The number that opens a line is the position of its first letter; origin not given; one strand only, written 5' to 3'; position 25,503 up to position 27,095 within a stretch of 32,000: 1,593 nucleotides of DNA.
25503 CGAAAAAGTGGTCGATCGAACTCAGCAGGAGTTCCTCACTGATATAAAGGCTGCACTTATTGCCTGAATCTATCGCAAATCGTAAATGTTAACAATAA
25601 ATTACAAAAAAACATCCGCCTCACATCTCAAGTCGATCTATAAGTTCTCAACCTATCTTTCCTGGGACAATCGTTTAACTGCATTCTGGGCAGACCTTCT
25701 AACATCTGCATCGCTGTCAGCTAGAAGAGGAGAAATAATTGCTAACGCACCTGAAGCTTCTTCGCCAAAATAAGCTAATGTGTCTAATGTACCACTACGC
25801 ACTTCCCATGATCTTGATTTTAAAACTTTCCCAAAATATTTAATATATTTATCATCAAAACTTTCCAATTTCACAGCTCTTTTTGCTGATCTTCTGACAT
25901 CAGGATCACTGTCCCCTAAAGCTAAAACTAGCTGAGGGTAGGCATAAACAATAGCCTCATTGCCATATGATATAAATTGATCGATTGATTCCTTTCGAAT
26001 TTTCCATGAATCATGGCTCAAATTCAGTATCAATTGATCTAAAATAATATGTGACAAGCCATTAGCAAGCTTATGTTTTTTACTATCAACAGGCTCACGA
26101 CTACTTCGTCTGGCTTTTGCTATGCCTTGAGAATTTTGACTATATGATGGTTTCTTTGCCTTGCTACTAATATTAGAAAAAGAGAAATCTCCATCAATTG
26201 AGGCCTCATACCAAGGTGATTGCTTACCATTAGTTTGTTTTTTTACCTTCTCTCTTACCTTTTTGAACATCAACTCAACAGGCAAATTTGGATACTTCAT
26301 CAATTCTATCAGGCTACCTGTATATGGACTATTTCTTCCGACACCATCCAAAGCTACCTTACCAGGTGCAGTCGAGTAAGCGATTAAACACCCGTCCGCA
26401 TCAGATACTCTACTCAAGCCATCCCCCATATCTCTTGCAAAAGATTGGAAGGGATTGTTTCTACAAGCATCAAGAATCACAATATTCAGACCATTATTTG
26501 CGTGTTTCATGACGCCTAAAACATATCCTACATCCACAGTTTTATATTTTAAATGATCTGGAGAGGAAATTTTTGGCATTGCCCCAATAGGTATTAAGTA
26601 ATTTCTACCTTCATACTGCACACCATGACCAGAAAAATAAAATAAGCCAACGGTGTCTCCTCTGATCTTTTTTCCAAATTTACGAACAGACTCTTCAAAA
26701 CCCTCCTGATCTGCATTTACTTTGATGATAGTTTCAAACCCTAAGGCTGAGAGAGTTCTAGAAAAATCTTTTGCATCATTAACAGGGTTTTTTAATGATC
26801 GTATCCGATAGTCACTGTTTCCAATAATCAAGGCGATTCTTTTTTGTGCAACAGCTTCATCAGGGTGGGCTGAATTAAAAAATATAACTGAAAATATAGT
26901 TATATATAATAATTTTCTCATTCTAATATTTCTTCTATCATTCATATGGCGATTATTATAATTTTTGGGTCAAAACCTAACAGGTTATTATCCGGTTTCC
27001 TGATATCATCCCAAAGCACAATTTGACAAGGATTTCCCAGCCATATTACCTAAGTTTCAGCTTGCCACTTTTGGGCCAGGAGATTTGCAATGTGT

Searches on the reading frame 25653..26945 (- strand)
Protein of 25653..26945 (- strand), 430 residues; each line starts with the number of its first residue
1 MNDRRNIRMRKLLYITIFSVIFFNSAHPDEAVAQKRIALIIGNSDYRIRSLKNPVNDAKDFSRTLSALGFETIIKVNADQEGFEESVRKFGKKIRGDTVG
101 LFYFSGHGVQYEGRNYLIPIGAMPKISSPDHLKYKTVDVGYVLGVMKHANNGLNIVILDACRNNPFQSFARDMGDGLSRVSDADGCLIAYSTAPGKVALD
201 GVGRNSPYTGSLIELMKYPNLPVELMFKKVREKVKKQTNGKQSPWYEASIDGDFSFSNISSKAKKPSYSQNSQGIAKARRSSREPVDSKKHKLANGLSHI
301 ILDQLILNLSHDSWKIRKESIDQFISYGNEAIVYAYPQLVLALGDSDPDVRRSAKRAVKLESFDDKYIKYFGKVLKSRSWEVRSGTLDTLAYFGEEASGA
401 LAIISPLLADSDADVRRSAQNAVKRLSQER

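Call 84: search_protein_families(library=padloc, proteins=[window:25653-26945:-], max_evalue=0.001)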
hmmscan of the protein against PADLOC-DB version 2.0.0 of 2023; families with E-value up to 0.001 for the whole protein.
window:25653-26945:- (430 aa): 1 family
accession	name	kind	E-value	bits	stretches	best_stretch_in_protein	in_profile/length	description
PDLC02987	caspase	-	1.3e-07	29.2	1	38-191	5-130/453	-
